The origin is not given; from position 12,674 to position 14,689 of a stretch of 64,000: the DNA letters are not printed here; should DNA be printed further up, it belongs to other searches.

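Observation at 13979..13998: A9 slippery tract in dnaX at the tau/gamma junction position, with a -1-frame stop two codons downstream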

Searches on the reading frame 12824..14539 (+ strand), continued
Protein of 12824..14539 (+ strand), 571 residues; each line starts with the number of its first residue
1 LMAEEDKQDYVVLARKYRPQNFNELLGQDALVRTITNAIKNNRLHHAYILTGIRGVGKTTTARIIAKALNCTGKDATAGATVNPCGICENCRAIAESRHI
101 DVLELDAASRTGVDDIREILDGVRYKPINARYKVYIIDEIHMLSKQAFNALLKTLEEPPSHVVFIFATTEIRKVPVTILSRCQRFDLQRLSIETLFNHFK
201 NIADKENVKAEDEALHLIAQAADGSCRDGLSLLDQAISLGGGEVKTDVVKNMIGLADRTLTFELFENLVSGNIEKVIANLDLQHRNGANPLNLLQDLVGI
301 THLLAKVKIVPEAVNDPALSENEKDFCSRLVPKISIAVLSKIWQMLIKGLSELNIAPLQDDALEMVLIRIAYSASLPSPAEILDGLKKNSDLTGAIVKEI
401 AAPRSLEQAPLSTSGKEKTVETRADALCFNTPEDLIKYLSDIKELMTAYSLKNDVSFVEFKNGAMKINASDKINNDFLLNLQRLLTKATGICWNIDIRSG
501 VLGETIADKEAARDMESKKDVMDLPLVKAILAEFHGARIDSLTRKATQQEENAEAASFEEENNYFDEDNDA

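Call 5: find_homologous_proteins(query=window:12824-14539:+, max_evalue=1e-20)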
Query window:12824-14539:+ (571 aa): 8000 proteins with E <= 1e-20 among 8000 candidates; the best 120 are listed.
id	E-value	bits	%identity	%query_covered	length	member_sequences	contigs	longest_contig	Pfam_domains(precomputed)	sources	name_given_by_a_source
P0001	0.0e+0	1246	100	100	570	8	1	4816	PF13173.13,PF12169.14,PF13604.13,PF13245.13,PF12362.14,PF00004.36,PF13401.13,PF22608.3,PF05496.19,PF13177.13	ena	-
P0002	0.0e+0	1027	81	100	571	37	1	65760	PF13173.13,PF12169.14,PF13604.13,PF13245.13,PF12362.14,PF00004.36,PF13401.13,PF22608.3,PF05496.19,PF13177.13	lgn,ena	-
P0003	0.0e+0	1009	81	100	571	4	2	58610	PF13173.13,PF12169.14,PF13604.13,PF13245.13,PF12362.14,PF00004.36,PF13401.13,PF22608.3,PF05496.19,PF13177.13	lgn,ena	-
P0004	2.5e-293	991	80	99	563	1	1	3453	PF13173.13,PF12169.14,PF13604.13,PF13245.13,PF12362.14,PF00004.36,PF13401.13,PF22608.3,PF05496.19,PF13177.13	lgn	-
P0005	2.3e-288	975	79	99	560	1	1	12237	PF13173.13,PF12169.14,PF13604.13,PF13245.13,PF12362.14,PF00004.36,PF13401.13,PF22608.3,PF05496.19,PF13177.13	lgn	-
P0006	8.5e-288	973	79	99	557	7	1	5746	PF13173.13,PF12169.14,PF13604.13,PF12362.14,PF00004.36,PF13401.13,PF22608.3,PF05496.19,PF13177.13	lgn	-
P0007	1.7e-287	972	79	99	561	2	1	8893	PF13173.13,PF12169.14,PF13604.13,PF13245.13,PF12362.14,PF00004.36,PF13401.13,PF22608.3,PF05496.19,PF13177.13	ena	-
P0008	3.2e-287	971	78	99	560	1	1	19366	PF13173.13,PF12169.14,PF13604.13,PF13245.13,PF12362.14,PF00004.36,PF13401.13,PF22608.3,PF05496.19,PF13177.13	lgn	-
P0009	3.4e-287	971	78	99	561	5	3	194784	PF13173.13,PF12169.14,PF13604.13,PF13245.13,PF12362.14,PF00004.36,PF13401.13,PF22608.3,PF05496.19,PF13177.13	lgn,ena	-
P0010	6.2e-287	970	79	99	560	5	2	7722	PF13173.13,PF12169.14,PF13604.13,PF13245.13,PF12362.14,PF00004.36,PF13401.13,PF22608.3,PF05496.19,PF13177.13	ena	-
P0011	5.5e-286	967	79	99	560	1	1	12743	PF13173.13,PF12169.14,PF13604.13,PF13245.13,PF12362.14,PF00004.36,PF13401.13,PF22608.3,PF05496.19,PF13177.13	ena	-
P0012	6.0e-285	964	79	99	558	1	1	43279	PF13173.13,PF12169.14,PF13604.13,PF13245.13,PF12362.14,PF00004.36,PF13401.13,PF22608.3,PF05496.19,PF13177.13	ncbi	-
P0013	1.2e-284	963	78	99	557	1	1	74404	PF13173.13,PF12169.14,PF13604.13,PF13245.13,PF12362.14,PF00004.36,PF13401.13,PF22608.3,PF05496.19,PF13177.13,PF07728.21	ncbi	-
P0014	1.7e-284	962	78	99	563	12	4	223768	PF13173.13,PF12169.14,PF13604.13,PF13245.13,PF12362.14,PF00004.36,PF13401.13,PF22608.3,PF05496.19,PF13177.13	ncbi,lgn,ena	-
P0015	1.3e-283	959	78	99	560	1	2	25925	PF13173.13,PF12169.14,PF13604.13,PF13245.13,PF12362.14,PF00004.36,PF13401.13,PF22608.3,PF05496.19,PF13177.13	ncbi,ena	-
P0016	1.4e-283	959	78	99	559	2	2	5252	PF13173.13,PF12169.14,PF13604.13,PF12362.14,PF00004.36,PF13401.13,PF22608.3,PF05496.19,PF13177.13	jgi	jgi:DNA polymerase-3 subunit gamma/tau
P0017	1.7e-283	959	78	99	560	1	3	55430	PF13173.13,PF12169.14,PF13604.13,PF13245.13,PF12362.14,PF00004.36,PF13401.13,PF22608.3,PF05496.19,PF13177.13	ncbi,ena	-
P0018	3.7e-282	955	78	99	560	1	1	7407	PF13173.13,PF12169.14,PF13604.13,PF13245.13,PF12362.14,PF00004.36,PF13401.13,PF22608.3,PF05496.19,PF13177.13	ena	-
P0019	1.5e-281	953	77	99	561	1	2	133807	PF13173.13,PF12169.14,PF13604.13,PF13245.13,PF12362.14,PF00004.36,PF13401.13,PF22608.3,PF05496.19,PF13177.13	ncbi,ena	-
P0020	3.3e-280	948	77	99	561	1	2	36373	PF13173.13,PF12169.14,PF13604.13,PF13245.13,PF12362.14,PF00004.36,PF13401.13,PF22608.3,PF05496.19,PF13177.13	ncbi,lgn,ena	-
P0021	5.9e-280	947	76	99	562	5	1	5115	PF13173.13,PF12169.14,PF13604.13,PF13245.13,PF12362.14,PF00004.36,PF13401.13,PF22608.3,PF05496.19,PF13177.13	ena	-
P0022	5.1e-278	941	77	99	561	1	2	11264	PF13173.13,PF12169.14,PF13604.13,PF12362.14,PF00004.36,PF13401.13,PF22608.3,PF05496.19,PF13177.13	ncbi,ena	-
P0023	9.5e-277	937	76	99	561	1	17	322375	PF13173.13,PF12169.14,PF13604.13,PF12362.14,PF00004.36,PF13401.13,PF22608.3,PF05496.19,PF13177.13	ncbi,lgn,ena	-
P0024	2.5e-276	935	76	99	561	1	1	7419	PF13173.13,PF12169.14,PF13604.13,PF12362.14,PF00004.36,PF13401.13,PF22608.3,PF05496.19,PF13177.13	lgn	-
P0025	3.7e-276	935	76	99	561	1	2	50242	PF13173.13,PF12169.14,PF13604.13,PF12362.14,PF00004.36,PF13401.13,PF22608.3,PF05496.19,PF13177.13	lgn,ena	-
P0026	4.5e-276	934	76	99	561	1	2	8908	PF13173.13,PF12169.14,PF13604.13,PF12362.14,PF00004.36,PF13401.13,PF22608.3,PF05496.19,PF13177.13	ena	-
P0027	7.3e-276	934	76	99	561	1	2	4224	PF13173.13,PF12169.14,PF13604.13,PF12362.14,PF00004.36,PF13401.13,PF22608.3,PF05496.19,PF13177.13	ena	-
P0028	1.1e-275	933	76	99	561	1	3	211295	PF13173.13,PF12169.14,PF13604.13,PF12362.14,PF00004.36,PF13401.13,PF22608.3,PF05496.19,PF13177.13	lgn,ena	-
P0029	1.4e-275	933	75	100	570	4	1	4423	PF13173.13,PF12169.14,PF13604.13,PF12362.14,PF00004.36,PF13401.13,PF22608.3,PF05496.19,PF13177.13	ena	-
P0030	1.5e-275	933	76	99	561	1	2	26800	PF13173.13,PF12169.14,PF13604.13,PF12362.14,PF00004.36,PF13401.13,PF22608.3,PF05496.19,PF13177.13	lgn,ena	-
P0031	4.1e-275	931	76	99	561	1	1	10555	PF13173.13,PF12169.14,PF13604.13,PF12362.14,PF00004.36,PF13401.13,PF22608.3,PF05496.19,PF13177.13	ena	-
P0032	2.2e-274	929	76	99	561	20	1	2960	PF13173.13,PF12169.14,PF13604.13,PF12362.14,PF00004.36,PF13401.13,PF22608.3,PF05496.19,PF13177.13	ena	-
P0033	2.6e-274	929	75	99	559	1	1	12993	PF13173.13,PF12169.14,PF13604.13,PF12362.14,PF00004.36,PF13401.13,PF22608.3,PF05496.19,PF13177.13,PF07728.21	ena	-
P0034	1.2e-271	920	75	99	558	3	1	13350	PF13173.13,PF12169.14,PF13604.13,PF12362.14,PF00004.36,PF13401.13,PF22608.3,PF05496.19,PF13177.13,PF07728.21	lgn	-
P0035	2.7e-270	915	74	99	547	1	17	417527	PF13173.13,PF12169.14,PF13604.13,PF12362.14,PF00004.36,PF13401.13,PF22608.3,PF05496.19,PF13177.13,PF07728.21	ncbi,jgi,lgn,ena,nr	ncbi:MAG: DNA polymerase III subunit gamma/tau [Alphaproteobacteria bacterium]|nr:DNA polymerase III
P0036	3.9e-270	915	75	99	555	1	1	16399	PF13173.13,PF12169.14,PF13604.13,PF13245.13,PF12362.14,PF00004.36,PF13401.13,PF22608.3,PF05496.19,PF13177.13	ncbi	-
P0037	6.5e-270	914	75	99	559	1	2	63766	PF13173.13,PF12169.14,PF13604.13,PF12362.14,PF00004.36,PF13401.13,PF22608.3,PF05496.19,PF13177.13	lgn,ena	-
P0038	1.4e-269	913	74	99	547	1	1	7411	PF13173.13,PF12169.14,PF13604.13,PF12362.14,PF00004.36,PF13401.13,PF22608.3,PF05496.19,PF13177.13,PF07728.21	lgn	-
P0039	2.8e-269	912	74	99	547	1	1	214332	PF13173.13,PF12169.14,PF13604.13,PF12362.14,PF00004.36,PF13401.13,PF22608.3,PF05496.19,PF13177.13,PF07728.21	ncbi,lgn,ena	-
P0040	2.9e-269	912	74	99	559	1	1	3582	PF13173.13,PF12169.14,PF13604.13,PF12362.14,PF00004.36,PF13401.13,PF22608.3,PF05496.19,PF13177.13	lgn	-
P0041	3.3e-269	912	74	99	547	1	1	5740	PF13173.13,PF12169.14,PF13604.13,PF12362.14,PF00004.36,PF13401.13,PF22608.3,PF05496.19,PF13177.13,PF07728.21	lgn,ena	-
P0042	5.8e-269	911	74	99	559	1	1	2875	PF13173.13,PF12169.14,PF13604.13,PF12362.14,PF00004.36,PF13401.13,PF22608.3,PF05496.19,PF13177.13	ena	-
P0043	5.8e-269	911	74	99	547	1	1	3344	PF13173.13,PF12169.14,PF12362.14,PF00004.36,PF13401.13,PF22608.3,PF05496.19,PF13177.13,PF07728.21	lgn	-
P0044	6.5e-269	911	74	99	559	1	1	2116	PF13173.13,PF12169.14,PF13604.13,PF12362.14,PF00004.36,PF13401.13,PF22608.3,PF05496.19,PF13177.13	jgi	jgi:DNA polymerase-3 subunit gamma/tau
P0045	8.2e-269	911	74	99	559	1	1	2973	PF13173.13,PF12169.14,PF13604.13,PF12362.14,PF00004.36,PF13401.13,PF22608.3,PF05496.19,PF13177.13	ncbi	-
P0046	8.2e-268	907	73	99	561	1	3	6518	PF13173.13,PF12169.14,PF13604.13,PF12362.14,PF00004.36,PF13401.13,PF22608.3,PF05496.19,PF13177.13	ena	-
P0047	1.1e-267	907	73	99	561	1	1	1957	PF13173.13,PF12169.14,PF13604.13,PF12362.14,PF00004.36,PF13401.13,PF22608.3,PF05496.19,PF13177.13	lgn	-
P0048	2.6e-267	906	73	99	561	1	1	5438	PF13173.13,PF12169.14,PF13604.13,PF12362.14,PF00004.36,PF13401.13,PF22608.3,PF05496.19,PF13177.13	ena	-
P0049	5.0e-267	905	74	99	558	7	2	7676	PF13173.13,PF12169.14,PF13604.13,PF13245.13,PF12362.14,PF00004.36,PF13401.13,PF22608.3,PF05496.19,PF13177.13,PF07728.21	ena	-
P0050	5.5e-267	905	73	99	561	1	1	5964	PF13173.13,PF12169.14,PF13604.13,PF12362.14,PF00004.36,PF13401.13,PF22608.3,PF05496.19,PF13177.13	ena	-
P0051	1.3e-266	903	73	99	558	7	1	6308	PF13173.13,PF12169.14,PF13604.13,PF13245.13,PF12362.14,PF00004.36,PF13401.13,PF22608.3,PF05496.19,PF13177.13,PF07728.21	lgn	-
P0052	2.1e-265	899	72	99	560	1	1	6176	PF12169.14,PF13604.13,PF13245.13,PF12362.14,PF00004.36,PF13401.13,PF22608.3,PF05496.19,PF13177.13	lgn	-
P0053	2.1e-265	899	72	99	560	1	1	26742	PF12169.14,PF13604.13,PF13245.13,PF12362.14,PF00004.36,PF13401.13,PF22608.3,PF05496.19,PF13177.13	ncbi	-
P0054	3.0e-264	895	73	99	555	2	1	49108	PF13173.13,PF12169.14,PF13604.13,PF13245.13,PF12362.14,PF00004.36,PF13401.13,PF22608.3,PF05496.19,PF13177.13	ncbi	-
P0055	9.7e-264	894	73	99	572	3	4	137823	PF13173.13,PF12169.14,PF13604.13,PF13245.13,PF12362.14,PF00004.36,PF13401.13,PF22608.3,PF05496.19,PF13177.13,PF07728.21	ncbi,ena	-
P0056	1.8e-263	893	71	99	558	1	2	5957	PF13173.13,PF12169.14,PF13604.13,PF13245.13,PF12362.14,PF00004.36,PF13401.13,PF22608.3,PF05496.19,PF13177.13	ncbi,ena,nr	ncbi:MAG: DNA polymerase III subunit gamma/tau [Alphaproteobacteria bacterium]|nr:DNA polymerase III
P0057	2.7e-263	892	74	98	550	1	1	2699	PF13173.13,PF12169.14,PF13604.13,PF13245.13,PF12362.14,PF00004.36,PF13401.13,PF22608.3,PF05496.19,PF13177.13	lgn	-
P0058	3.8e-263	892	71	99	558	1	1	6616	PF13173.13,PF12169.14,PF13604.13,PF13245.13,PF12362.14,PF00004.36,PF13401.13,PF22608.3,PF05496.19,PF13177.13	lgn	-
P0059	4.1e-263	892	72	99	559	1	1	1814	PF12169.14,PF13604.13,PF13245.13,PF12362.14,PF00004.36,PF13401.13,PF22608.3,PF05496.19,PF13177.13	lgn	-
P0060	6.3e-263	891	73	99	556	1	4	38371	PF13173.13,PF12169.14,PF13604.13,PF13245.13,PF12362.14,PF00004.36,PF13401.13,PF22608.3,PF05496.19,PF13177.13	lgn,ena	-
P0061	8.2e-263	891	71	99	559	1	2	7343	PF13173.13,PF12169.14,PF13604.13,PF12362.14,PF00004.36,PF13401.13,PF22608.3,PF05496.19,PF13177.13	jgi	-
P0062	8.6e-263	891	71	99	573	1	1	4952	PF13173.13,PF12169.14,PF13604.13,PF13245.13,PF12362.14,PF00004.36,PF13401.13,PF22608.3,PF05496.19,PF13177.13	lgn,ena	-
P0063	1.4e-262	890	70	99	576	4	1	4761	PF12169.14,PF13604.13,PF13245.13,PF12362.14,PF00004.36,PF13401.13,PF22608.3,PF05496.19,PF13177.13,PF07728.21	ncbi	-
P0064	1.4e-262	890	72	100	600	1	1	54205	PF12169.14,PF13604.13,PF13245.13,PF12362.14,PF00004.36,PF13401.13,PF22608.3,PF05496.19,PF13177.13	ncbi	-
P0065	2.4e-262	889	75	97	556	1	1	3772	PF13173.13,PF12169.14,PF13604.13,PF12362.14,PF00004.36,PF13401.13,PF22608.3,PF05496.19,PF13177.13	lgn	-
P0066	3.2e-262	889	73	98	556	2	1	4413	PF12169.14,PF13604.13,PF13245.13,PF12362.14,PF00004.36,PF13401.13,PF22608.3,PF05496.19,PF13177.13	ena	-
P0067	3.8e-262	889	72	99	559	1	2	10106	PF13173.13,PF12169.14,PF13604.13,PF13245.13,PF12362.14,PF00004.36,PF13401.13,PF22608.3,PF05496.19,PF13177.13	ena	-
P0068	4.2e-262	888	71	99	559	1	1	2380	PF13173.13,PF12169.14,PF13604.13,PF12362.14,PF00004.36,PF13401.13,PF22608.3,PF05496.19,PF13177.13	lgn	-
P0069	5.6e-262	888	72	97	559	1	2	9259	PF13173.13,PF12169.14,PF13604.13,PF13245.13,PF12362.14,PF00004.36,PF13401.13,PF22608.3,PF05496.19,PF13177.13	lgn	-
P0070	6.2e-262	888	73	97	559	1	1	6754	PF13173.13,PF12169.14,PF13604.13,PF13245.13,PF12362.14,PF00004.36,PF13401.13,PF22608.3,PF05496.19,PF13177.13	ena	-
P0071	8.4e-262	887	72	99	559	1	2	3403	PF13173.13,PF12169.14,PF13604.13,PF13245.13,PF12362.14,PF00004.36,PF13401.13,PF22608.3,PF05496.19,PF13177.13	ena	-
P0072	9.4e-262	887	71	99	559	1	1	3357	PF12169.14,PF13604.13,PF13245.13,PF12362.14,PF00004.36,PF13401.13,PF22608.3,PF05496.19,PF13177.13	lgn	-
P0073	9.5e-262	887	73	97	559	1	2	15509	PF12169.14,PF13604.13,PF13245.13,PF12362.14,PF00004.36,PF13401.13,PF22608.3,PF05496.19,PF13177.13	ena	-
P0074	1.3e-261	887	72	98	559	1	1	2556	PF13173.13,PF12169.14,PF13604.13,PF13245.13,PF12362.14,PF00004.36,PF13401.13,PF22608.3,PF05496.19,PF13177.13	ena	-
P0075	1.4e-261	887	73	97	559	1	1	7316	PF12169.14,PF13604.13,PF13245.13,PF12362.14,PF00004.36,PF13401.13,PF22608.3,PF05496.19,PF13177.13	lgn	-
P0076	1.7e-261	886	71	99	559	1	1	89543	PF12169.14,PF13604.13,PF13245.13,PF12362.14,PF00004.36,PF13401.13,PF22608.3,PF05496.19,PF13177.13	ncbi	-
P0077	2.8e-261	886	72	99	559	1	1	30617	PF13173.13,PF12169.14,PF13604.13,PF13245.13,PF12362.14,PF00004.36,PF13401.13,PF22608.3,PF05496.19,PF13177.13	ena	-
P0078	2.8e-261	886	73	97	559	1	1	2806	PF12169.14,PF13604.13,PF13245.13,PF12362.14,PF00004.36,PF13401.13,PF22608.3,PF05496.19,PF13177.13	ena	-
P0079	4.7e-261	885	72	97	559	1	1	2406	PF12169.14,PF13604.13,PF13245.13,PF12362.14,PF00004.36,PF13401.13,PF22608.3,PF05496.19,PF13177.13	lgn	-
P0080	4.8e-261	885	72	97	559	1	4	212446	PF12169.14,PF13604.13,PF13245.13,PF12362.14,PF00004.36,PF13401.13,PF22608.3,PF05496.19,PF13177.13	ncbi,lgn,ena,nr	ncbi:MAG: DNA polymerase III subunit gamma/tau [Alphaproteobacteria bacterium]|nr:DNA polymerase III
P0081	5.7e-261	885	70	99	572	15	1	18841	PF13173.13,PF12169.14,PF13604.13,PF13245.13,PF12362.14,PF00004.36,PF13401.13,PF22608.3,PF05496.19,PF13177.13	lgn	-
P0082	8.0e-261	884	73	97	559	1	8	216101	PF12169.14,PF13604.13,PF13245.13,PF12362.14,PF00004.36,PF13401.13,PF22608.3,PF05496.19,PF13177.13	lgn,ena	-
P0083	1.2e-260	884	70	99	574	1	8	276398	PF13173.13,PF12169.14,PF13604.13,PF13245.13,PF12362.14,PF00004.36,PF13401.13,PF22608.3,PF05496.19,PF13177.13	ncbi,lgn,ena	-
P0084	2.1e-260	883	69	99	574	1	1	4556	PF13173.13,PF12169.14,PF13604.13,PF13245.13,PF12362.14,PF00004.36,PF13401.13,PF22608.3,PF05496.19,PF13177.13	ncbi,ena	-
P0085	3.4e-260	882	69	99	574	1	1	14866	PF13173.13,PF12169.14,PF13604.13,PF13245.13,PF12362.14,PF00004.36,PF13401.13,PF22608.3,PF05496.19,PF13177.13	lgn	-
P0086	3.7e-260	882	69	99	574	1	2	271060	PF13173.13,PF12169.14,PF13604.13,PF13245.13,PF12362.14,PF00004.36,PF13401.13,PF22608.3,PF05496.19,PF13177.13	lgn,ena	-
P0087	7.6e-260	881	70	99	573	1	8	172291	PF13173.13,PF12169.14,PF13604.13,PF13245.13,PF12362.14,PF00004.36,PF13401.13,PF22608.3,PF05496.19,PF13177.13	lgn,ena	-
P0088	8.1e-260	881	69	99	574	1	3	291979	PF13173.13,PF12169.14,PF13604.13,PF13245.13,PF12362.14,PF00004.36,PF13401.13,PF22608.3,PF05496.19,PF13177.13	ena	-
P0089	8.3e-260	881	70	99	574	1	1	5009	PF13173.13,PF12169.14,PF13604.13,PF13245.13,PF12362.14,PF00004.36,PF13401.13,PF22608.3,PF05496.19,PF13177.13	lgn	-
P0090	9.4e-260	881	69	99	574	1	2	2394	PF13173.13,PF12169.14,PF13604.13,PF13245.13,PF12362.14,PF00004.36,PF13401.13,PF22608.3,PF05496.19,PF13177.13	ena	-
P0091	9.7e-260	881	69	99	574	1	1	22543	PF13173.13,PF12169.14,PF13604.13,PF13245.13,PF12362.14,PF00004.36,PF13401.13,PF22608.3,PF05496.19,PF13177.13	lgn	-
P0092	1.4e-259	880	73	97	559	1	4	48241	PF12169.14,PF13604.13,PF13245.13,PF12362.14,PF00004.36,PF13401.13,PF22608.3,PF05496.19,PF13177.13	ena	-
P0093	1.6e-259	880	70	99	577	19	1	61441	PF12169.14,PF13604.13,PF13245.13,PF12362.14,PF00004.36,PF13401.13,PF22608.3,PF05496.19,PF13177.13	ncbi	-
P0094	1.7e-259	880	73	97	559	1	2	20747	PF12169.14,PF13604.13,PF13245.13,PF12362.14,PF00004.36,PF13401.13,PF22608.3,PF05496.19,PF13177.13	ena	-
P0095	1.9e-259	880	69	99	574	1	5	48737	PF13173.13,PF12169.14,PF13604.13,PF13245.13,PF12362.14,PF00004.36,PF13401.13,PF22608.3,PF05496.19,PF13177.13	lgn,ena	-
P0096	2.9e-259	879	69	99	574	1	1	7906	PF13173.13,PF12169.14,PF13604.13,PF13245.13,PF12362.14,PF00004.36,PF13401.13,PF22608.3,PF05496.19,PF13177.13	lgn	-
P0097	4.2e-259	878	69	99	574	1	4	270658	PF13173.13,PF12169.14,PF13604.13,PF13245.13,PF12362.14,PF00004.36,PF13401.13,PF22608.3,PF05496.19,PF13177.13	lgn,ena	-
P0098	7.3e-259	878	69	99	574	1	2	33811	PF13173.13,PF12169.14,PF13604.13,PF13245.13,PF12362.14,PF00004.36,PF13401.13,PF22608.3,PF05496.19,PF13177.13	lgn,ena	-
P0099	2.0e-258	876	72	97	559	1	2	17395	PF12169.14,PF13604.13,PF13245.13,PF12362.14,PF00004.36,PF13401.13,PF22608.3,PF05496.19,PF13177.13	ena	-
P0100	2.8e-258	876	71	99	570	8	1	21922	PF13173.13,PF12169.14,PF13604.13,PF13245.13,PF12362.14,PF00004.36,PF13401.13,PF22608.3,PF05496.19,PF13177.13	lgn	-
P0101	2.9e-258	876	70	99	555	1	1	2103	PF13173.13,PF12169.14,PF13604.13,PF13245.13,PF12362.14,PF00004.36,PF13401.13,PF22608.3,PF05496.19,PF13177.13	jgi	jgi:DNA polymerase-3 subunit gamma/tau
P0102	3.0e-258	876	70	99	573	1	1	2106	PF13173.13,PF12169.14,PF13604.13,PF13245.13,PF12362.14,PF00004.36,PF13401.13,PF22608.3,PF05496.19,PF13177.13,PF07728.21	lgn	-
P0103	3.2e-258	876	69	99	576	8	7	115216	PF12169.14,PF13245.13,PF12362.14,PF00004.36,PF13401.13,PF22608.3,PF05496.19,PF13177.13,PF07728.21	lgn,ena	-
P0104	4.0e-258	875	70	99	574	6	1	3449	PF13173.13,PF12169.14,PF13604.13,PF13245.13,PF12362.14,PF00004.36,PF13401.13,PF22608.3,PF05496.19,PF13177.13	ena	-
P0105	8.3e-258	874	70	99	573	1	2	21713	PF13173.13,PF12169.14,PF13245.13,PF12362.14,PF00004.36,PF13401.13,PF22608.3,PF05496.19,PF13177.13,PF07728.21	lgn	-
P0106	1.2e-257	874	70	99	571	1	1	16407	PF13173.13,PF12169.14,PF13604.13,PF13245.13,PF12362.14,PF00004.36,PF13401.13,PF22608.3,PF05496.19,PF13177.13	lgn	-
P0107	1.3e-257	874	69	99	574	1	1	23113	PF13173.13,PF12169.14,PF13604.13,PF13245.13,PF12362.14,PF00004.36,PF13401.13,PF22608.3,PF05496.19,PF13177.13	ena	-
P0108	2.0e-257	873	70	99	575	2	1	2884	PF12169.14,PF13604.13,PF13245.13,PF12362.14,PF00004.36,PF13401.13,PF22608.3,PF05496.19,PF13177.13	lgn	-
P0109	1.1e-256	871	71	99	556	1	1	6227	PF13173.13,PF12169.14,PF13604.13,PF13245.13,PF12362.14,PF00004.36,PF13401.13,PF22608.3,PF05496.19,PF13177.13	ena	-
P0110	3.0e-256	869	70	99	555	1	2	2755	PF13173.13,PF12169.14,PF13604.13,PF13245.13,PF12362.14,PF00004.36,PF13401.13,PF22608.3,PF05496.19,PF13177.13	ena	-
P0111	3.3e-256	869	70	99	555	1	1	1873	PF13173.13,PF12169.14,PF13604.13,PF13245.13,PF12362.14,PF00004.36,PF13401.13,PF22608.3,PF05496.19,PF13177.13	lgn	-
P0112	4.0e-256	869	70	99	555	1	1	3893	PF13173.13,PF12169.14,PF13604.13,PF13245.13,PF12362.14,PF00004.36,PF13401.13,PF22608.3,PF05496.19,PF13177.13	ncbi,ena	-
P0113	4.0e-256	869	70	99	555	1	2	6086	PF13173.13,PF12169.14,PF13604.13,PF13245.13,PF12362.14,PF00004.36,PF13401.13,PF22608.3,PF05496.19,PF13177.13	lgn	-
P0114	5.1e-256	868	69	99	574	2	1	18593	PF13173.13,PF12169.14,PF13604.13,PF13245.13,PF12362.14,PF00004.36,PF13401.13,PF22608.3,PF05496.19,PF13177.13,PF07728.21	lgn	-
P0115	5.3e-256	868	69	99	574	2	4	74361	PF13173.13,PF12169.14,PF13604.13,PF13245.13,PF12362.14,PF00004.36,PF13401.13,PF22608.3,PF05496.19,PF13177.13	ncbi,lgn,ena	-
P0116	6.4e-256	868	69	99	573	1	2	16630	PF13173.13,PF12169.14,PF13245.13,PF12362.14,PF00004.36,PF13401.13,PF22608.3,PF05496.19,PF13177.13,PF07728.21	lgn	-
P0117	1.2e-255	867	70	99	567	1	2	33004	PF13173.13,PF12169.14,PF13604.13,PF13245.13,PF12362.14,PF00004.36,PF13401.13,PF22608.3,PF05496.19,PF13177.13,PF07728.21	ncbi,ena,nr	ncbi:MAG: DNA polymerase III subunit gamma/tau [Alphaproteobacteria bacterium]|nr:DNA polymerase III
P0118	1.3e-255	867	70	99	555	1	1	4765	PF13173.13,PF12169.14,PF13604.13,PF13245.13,PF12362.14,PF00004.36,PF13401.13,PF22608.3,PF05496.19,PF13177.13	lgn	-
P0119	1.5e-255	867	69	99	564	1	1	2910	PF13173.13,PF12169.14,PF13604.13,PF13245.13,PF12362.14,PF00004.36,PF13401.13,PF22608.3,PF05496.19,PF13177.13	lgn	-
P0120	1.5e-255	867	70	99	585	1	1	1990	PF13173.13,PF12169.14,PF13604.13,PF13245.13,PF12362.14,PF00004.36,PF13401.13,PF22608.3,PF05496.19,PF13177.13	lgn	-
